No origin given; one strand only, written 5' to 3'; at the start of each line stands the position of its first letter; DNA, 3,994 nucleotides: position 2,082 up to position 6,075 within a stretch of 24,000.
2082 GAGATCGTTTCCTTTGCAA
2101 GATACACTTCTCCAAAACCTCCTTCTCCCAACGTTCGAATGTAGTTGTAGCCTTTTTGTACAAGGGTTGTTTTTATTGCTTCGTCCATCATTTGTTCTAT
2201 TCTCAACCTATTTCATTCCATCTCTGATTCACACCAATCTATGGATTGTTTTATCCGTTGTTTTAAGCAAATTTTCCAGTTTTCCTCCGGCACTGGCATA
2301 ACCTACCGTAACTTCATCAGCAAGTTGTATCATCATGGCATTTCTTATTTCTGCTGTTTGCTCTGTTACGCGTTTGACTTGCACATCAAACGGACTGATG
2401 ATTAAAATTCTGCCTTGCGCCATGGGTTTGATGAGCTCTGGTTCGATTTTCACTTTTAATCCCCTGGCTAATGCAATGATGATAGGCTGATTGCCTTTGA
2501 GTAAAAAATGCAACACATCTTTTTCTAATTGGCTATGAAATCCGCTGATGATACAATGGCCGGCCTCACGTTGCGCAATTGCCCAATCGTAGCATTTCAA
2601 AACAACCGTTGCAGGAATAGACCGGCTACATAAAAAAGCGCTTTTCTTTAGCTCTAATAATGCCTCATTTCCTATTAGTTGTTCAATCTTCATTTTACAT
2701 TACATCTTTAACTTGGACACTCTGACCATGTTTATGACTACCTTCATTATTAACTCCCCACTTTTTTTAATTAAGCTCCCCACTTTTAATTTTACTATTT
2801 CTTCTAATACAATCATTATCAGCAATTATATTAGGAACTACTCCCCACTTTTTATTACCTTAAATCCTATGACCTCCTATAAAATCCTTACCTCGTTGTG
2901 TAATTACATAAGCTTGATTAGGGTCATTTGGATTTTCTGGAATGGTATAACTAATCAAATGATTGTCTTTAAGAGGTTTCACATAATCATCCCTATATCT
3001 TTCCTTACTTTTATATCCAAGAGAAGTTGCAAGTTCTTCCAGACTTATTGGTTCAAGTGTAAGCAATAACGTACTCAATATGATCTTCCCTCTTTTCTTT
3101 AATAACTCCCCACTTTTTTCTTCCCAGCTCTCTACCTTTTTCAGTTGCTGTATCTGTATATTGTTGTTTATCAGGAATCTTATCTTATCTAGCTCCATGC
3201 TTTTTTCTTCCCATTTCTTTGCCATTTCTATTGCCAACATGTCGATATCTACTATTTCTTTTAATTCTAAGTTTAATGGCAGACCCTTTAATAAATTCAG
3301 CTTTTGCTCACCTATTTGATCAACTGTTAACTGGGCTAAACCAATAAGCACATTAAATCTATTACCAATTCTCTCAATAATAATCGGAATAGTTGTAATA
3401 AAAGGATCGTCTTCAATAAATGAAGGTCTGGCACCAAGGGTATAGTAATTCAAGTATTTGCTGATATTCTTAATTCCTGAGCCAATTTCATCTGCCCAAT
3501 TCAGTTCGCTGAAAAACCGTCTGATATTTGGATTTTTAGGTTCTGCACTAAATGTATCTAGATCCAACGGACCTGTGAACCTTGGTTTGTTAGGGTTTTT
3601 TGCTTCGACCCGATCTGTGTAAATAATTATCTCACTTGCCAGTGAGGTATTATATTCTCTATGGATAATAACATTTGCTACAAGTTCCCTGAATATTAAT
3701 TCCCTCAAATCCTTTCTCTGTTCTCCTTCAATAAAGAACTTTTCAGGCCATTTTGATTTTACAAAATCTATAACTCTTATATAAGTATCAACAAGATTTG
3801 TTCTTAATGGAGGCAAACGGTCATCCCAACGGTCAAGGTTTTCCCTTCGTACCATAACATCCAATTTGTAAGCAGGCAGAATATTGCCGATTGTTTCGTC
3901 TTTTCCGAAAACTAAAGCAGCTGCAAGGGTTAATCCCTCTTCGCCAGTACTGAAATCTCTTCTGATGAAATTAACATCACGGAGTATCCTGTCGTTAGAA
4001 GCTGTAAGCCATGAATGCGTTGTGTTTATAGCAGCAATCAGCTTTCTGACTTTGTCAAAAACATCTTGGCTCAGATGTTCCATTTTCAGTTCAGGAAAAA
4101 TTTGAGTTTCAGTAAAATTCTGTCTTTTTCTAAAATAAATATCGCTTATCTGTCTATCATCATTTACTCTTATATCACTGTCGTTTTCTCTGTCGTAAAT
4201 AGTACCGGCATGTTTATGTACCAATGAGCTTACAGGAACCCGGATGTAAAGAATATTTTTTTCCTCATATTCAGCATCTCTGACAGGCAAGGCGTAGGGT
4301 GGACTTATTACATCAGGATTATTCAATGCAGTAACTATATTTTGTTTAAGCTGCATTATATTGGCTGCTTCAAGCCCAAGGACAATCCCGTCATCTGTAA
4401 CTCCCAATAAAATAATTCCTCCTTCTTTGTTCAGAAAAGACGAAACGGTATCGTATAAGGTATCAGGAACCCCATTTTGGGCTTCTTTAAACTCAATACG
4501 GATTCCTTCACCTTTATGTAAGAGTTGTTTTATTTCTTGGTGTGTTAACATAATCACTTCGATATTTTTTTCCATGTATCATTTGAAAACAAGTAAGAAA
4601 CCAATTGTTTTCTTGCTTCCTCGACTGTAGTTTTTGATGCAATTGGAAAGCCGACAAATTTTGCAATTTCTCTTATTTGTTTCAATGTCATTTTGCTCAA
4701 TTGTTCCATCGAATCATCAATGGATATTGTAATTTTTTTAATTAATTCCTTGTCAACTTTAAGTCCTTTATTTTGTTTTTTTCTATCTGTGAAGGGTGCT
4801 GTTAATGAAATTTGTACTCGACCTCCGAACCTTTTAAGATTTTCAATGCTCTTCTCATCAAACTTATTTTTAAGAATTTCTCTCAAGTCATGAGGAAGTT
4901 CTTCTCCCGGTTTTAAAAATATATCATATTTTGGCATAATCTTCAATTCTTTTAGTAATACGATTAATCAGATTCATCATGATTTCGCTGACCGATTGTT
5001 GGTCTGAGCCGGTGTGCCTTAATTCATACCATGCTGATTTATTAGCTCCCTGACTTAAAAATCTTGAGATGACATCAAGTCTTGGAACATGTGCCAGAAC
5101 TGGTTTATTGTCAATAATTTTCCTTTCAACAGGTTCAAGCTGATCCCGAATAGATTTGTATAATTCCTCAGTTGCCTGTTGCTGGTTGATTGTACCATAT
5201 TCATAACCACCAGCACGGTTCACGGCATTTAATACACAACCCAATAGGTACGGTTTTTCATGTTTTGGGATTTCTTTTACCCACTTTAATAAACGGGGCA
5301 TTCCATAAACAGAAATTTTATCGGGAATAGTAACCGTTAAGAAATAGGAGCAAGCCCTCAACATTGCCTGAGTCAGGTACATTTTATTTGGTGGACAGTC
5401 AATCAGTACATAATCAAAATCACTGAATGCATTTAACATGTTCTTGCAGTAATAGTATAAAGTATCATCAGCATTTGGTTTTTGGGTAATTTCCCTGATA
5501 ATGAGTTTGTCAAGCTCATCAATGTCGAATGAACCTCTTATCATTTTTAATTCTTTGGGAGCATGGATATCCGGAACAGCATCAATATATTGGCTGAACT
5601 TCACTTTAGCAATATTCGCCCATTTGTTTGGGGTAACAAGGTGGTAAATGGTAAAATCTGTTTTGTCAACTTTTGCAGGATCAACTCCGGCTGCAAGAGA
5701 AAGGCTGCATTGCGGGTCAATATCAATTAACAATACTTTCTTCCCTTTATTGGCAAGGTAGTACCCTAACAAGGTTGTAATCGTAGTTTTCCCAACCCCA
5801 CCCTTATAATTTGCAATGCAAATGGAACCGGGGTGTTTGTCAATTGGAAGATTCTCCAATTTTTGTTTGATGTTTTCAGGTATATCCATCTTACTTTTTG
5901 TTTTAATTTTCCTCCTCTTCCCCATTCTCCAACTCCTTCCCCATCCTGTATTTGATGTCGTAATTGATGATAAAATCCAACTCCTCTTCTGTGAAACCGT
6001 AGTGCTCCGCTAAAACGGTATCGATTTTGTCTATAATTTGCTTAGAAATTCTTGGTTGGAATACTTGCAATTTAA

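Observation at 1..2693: DprA/SLOG-like protein + Ser/Thr kinase-TPR-FHA + AbiH in one operon: candidate kinase-controlled abortive-infection module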

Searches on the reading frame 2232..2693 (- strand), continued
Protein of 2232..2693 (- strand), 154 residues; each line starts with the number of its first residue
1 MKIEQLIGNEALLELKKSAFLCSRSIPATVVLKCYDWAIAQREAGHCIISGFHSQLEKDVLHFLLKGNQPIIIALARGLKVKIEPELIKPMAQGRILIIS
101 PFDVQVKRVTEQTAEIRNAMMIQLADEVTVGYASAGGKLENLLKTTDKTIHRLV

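Call 88: find_encoding_contigs(protein=P0343, flank=8000, max_places=4)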
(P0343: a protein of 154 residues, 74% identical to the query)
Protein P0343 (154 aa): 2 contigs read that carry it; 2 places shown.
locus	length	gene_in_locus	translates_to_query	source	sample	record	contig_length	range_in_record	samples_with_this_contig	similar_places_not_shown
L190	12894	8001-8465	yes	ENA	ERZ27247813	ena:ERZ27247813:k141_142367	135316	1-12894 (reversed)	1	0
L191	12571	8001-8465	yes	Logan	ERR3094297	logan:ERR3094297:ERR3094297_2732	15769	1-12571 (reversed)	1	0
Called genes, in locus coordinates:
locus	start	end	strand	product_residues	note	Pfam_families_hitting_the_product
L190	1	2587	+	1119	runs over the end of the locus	PF09565:RE_NgoFVII (weak), PF13091:PLDc_2 (weak), PF00176:SNF2-rel_dom (faint), PF04851:ResIII (faint), PF00270:DEAD (weak), PF00271:Helicase_C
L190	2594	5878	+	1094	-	PF20473:MmeI_Mtase, PF07669:Eco57I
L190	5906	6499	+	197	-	PF13271:DUF4062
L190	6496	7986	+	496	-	PF04326:SLFN_AlbA_2, PF13749:HATPase_c_4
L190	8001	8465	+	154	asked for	-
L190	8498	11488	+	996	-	PF00176:SNF2-rel_dom, PF04851:ResIII (faint), PF00271:Helicase_C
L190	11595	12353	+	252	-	PF00491:Arginase (weak)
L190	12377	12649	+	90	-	-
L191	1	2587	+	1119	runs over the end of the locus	PF09565:RE_NgoFVII (weak), PF13091:PLDc_2 (weak), PF00176:SNF2-rel_dom (faint), PF04851:ResIII (faint), PF00270:DEAD (weak), PF00271:Helicase_C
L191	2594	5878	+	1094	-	PF20473:MmeI_Mtase, PF07669:Eco57I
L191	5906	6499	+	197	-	PF13271:DUF4062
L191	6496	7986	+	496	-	PF04326:SLFN_AlbA_2, PF13749:HATPase_c_4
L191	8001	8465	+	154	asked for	-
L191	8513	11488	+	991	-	PF00176:SNF2-rel_dom, PF04851:ResIII (faint), PF00271:Helicase_C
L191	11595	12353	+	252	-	PF00491:Arginase (weak)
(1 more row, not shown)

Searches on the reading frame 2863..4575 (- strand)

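Call 5: search_protein_families(library=pfam, proteins=[window:2863-4575:-], max_evalue=0.01)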
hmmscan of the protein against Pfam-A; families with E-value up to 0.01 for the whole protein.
window:2863-4575:- (571 aa): 3 families
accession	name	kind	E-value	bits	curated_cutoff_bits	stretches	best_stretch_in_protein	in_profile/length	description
PF04326.19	SLFN_AlbA_2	-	9.7e-16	58.8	25.3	1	23-137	1-117/118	Schlafen, AlbA_2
PF21247.3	Fic-like_C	-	1.1e-08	35.3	27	1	503-559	6-64/64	Filamentation induced by cAMP protein Fic-like, C-terminal domain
PF13749.12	HATPase_c_4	-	1.2e-07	32.1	26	1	315-392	5-84/89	Putative ATP-dependent DNA helicase recG C-terminal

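Call 6: search_protein_families(library=padloc, proteins=[window:2863-4575:-], max_evalue=0.01)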
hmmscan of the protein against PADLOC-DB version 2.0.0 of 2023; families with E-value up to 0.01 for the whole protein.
window:2863-4575:- (571 aa): 2 families
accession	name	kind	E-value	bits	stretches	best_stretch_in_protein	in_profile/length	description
PDLC02394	pAgo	-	5.8e-07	25.6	1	32-328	49-353/1121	-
PDLC02402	Aga_SIR2-PNTD1-PNTD2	-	0.0011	15.1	1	185-328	347-480/876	Class I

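Call 14: search_protein_families(library=ncbifam, proteins=[window:2863-4575:-], max_evalue=0.01)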
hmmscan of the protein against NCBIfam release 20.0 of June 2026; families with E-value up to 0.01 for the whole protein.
window:2863-4575:- (571 aa): 0 families

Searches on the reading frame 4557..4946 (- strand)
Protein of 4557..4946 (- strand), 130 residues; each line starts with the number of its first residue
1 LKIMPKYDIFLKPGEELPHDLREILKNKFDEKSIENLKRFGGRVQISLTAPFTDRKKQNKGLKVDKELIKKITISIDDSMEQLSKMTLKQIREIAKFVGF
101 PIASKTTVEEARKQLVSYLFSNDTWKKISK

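Call 5: search_protein_families(library=pfam, proteins=[window:4557-4946:-], max_evalue=0.01)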
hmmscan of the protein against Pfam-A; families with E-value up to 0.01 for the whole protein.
window:4557-4946:- (130 aa): 0 families

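Call 6: search_protein_families(library=padloc, proteins=[window:4557-4946:-], max_evalue=0.01)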
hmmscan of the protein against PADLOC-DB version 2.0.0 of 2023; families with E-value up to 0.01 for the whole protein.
window:4557-4946:- (130 aa): 0 families

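Call 14: search_protein_families(library=ncbifam, proteins=[window:4557-4946:-], max_evalue=0.01)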
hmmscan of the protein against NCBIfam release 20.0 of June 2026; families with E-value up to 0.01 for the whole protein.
window:4557-4946:- (130 aa): 0 families

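Call 82: search_protein_families(library=pfam, proteins=[window:4557-4946:-], max_evalue=0.05)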
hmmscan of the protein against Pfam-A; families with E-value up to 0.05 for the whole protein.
window:4557-4946:- (130 aa): 2 families
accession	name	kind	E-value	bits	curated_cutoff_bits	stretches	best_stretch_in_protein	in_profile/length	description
PF03755.18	YicC-like_N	-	0.03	15.1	25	1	28-101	47-116/156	Endoribonuclease YicC-like, N-terminal region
PF02037.33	SAP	-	0.043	13.9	23.9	0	83-102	2-21/37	SAP domain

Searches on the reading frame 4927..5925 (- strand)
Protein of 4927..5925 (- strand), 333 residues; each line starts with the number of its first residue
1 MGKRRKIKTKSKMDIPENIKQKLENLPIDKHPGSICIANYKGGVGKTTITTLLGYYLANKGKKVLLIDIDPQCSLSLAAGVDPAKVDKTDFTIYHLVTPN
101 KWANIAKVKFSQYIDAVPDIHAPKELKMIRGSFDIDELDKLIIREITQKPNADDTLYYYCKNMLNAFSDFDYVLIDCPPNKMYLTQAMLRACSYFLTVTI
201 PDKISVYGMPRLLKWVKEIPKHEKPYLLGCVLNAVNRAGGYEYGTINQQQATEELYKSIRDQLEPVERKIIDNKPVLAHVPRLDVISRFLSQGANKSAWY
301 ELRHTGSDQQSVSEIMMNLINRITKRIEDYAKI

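Call 5: search_protein_families(library=pfam, proteins=[window:4927-5925:-], max_evalue=0.01)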
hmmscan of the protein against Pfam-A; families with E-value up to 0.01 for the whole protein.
window:4927-5925:- (333 aa): 9 families
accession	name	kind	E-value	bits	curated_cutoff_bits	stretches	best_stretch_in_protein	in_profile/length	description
PF13614.12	AAA_31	-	1.3e-31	110.3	27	1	35-225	4-173/177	AAA domain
PF01656.29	CbiA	-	1.3e-18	67.6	25.4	1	35-255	1-105/125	CobQ/CobB/MinD/ParA nucleotide binding domain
PF06564.18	CBP_BcsQ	-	7.5e-11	42.4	21.3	1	35-82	4-51/234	Cellulose biosynthesis protein BcsQ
PF02374.21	ArsA_ATPase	-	7.6e-11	42.2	24.3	1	41-180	9-135/305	Anion-transporting ATPase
PF10609.15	ParA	-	1e-10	42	27.1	1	35-218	6-162/246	NUBPL iron-transfer P-loop NTPase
PF09140.17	MipZ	-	3e-06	27.2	20.7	1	35-71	3-39/262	ATPase MipZ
PF00142.24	Fer4_NifH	-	8e-05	22.7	25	1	40-73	6-40/271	4Fe-4S iron sulfur cluster binding proteins, NifH/frxC family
PF16575.11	CLP1_P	-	0.002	18.4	26.6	1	43-72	4-33/188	mRNA cleavage and polyadenylation factor CLP1 P-loop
PF03308.22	MeaB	-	0.0075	15.7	23.1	0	43-74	43-74/273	Methylmalonyl Co-A mutase-associated GTPase MeaB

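Call 6: search_protein_families(library=padloc, proteins=[window:4927-5925:-], max_evalue=0.01)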
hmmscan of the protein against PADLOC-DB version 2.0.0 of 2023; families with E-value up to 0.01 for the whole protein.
window:4927-5925:- (333 aa): 2 families
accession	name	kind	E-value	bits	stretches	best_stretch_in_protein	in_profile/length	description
PDLC04559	PDC-M28B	-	1e-07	29.4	1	33-70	129-166/438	-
PDLC04560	PDC-M28B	-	9.7e-05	19.9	1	35-96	17-73/327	-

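Call 14: search_protein_families(library=ncbifam, proteins=[window:4927-5925:-], max_evalue=0.01)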
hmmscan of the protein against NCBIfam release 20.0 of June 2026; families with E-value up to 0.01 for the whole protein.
window:4927-5925:- (333 aa): 29 families (the best 25 are shown)
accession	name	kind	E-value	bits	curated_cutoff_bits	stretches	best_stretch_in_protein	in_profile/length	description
TIGR03453.1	partition_RepA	equivalog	1.6e-23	83.2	348.45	1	34-218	106-283/387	plasmid partitioning protein RepA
NF010443.0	PRK13869.1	subfamily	3.6e-19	68.8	446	1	31-214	120-296/405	plasmid-partitioning protein RepA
NF041546.1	ParA_partition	equivalog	3.7e-19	69.1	180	2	35-109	2-74/203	ParA family partition ATPase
TIGR03371.1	cellulose_yhjQ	equivalog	1.7e-15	57.2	157.85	1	35-225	4-168/246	cellulose biosynthesis protein BcsQ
NF041283.1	PrgP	equivalog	1.3e-12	47.7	400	1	35-208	5-162/297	ParA superfamily DNA segregation protein PrgP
TIGR01969.1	minD_arch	subfamily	1.6e-11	43.9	201.75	1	34-86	2-55/251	cell division ATPase MinD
TIGR01968.1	minD_bact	equivalog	5.7e-11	42.3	212.9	1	35-70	4-39/261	septum site-determining protein MinD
TIGR00345.1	GET3_arsA_TRC40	subfamily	5.8e-10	39.2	135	1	41-211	5-168/299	TRC40/GET3/ArsA family transport-energizing ATPase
NF047398.1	AAA_KGGVGR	domain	5.6e-09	36.6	90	1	35-178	5-150/190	KGGVGR-motif variant AAA ATPase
TIGR01007.1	eps_fam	subfamily_domain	1.1e-08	34.9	108.05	2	34-72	19-57/204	polysaccharide biosynthesis tyrosine autokinase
NF041136.1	MrpORP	equivalog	1.4e-08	34.4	450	1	35-70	8-43/365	iron-sulfur cluster carrier protein MrpORP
TIGR01281.1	DPOR_bchL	equivalog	2.9e-08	33.4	345.15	1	41-96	8-65/268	ferredoxin:protochlorophyllide reductase (ATP-dependent) iron-sulfur ATP-binding protein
NF007460.0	PRK10037.1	equivalog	4.5e-08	32.9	399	1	39-202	8-150/250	cellulose biosynthesis protein BcsQ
NF010259.0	PRK13705.1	equivalog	1.3e-06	27.6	725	1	27-85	101-160/388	plasmid-partitioning protein SopA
TIGR04291.1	arsen_driv_ArsA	equivalog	3.6e-06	26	650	1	41-74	11-44/565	arsenical pump-driving ATPase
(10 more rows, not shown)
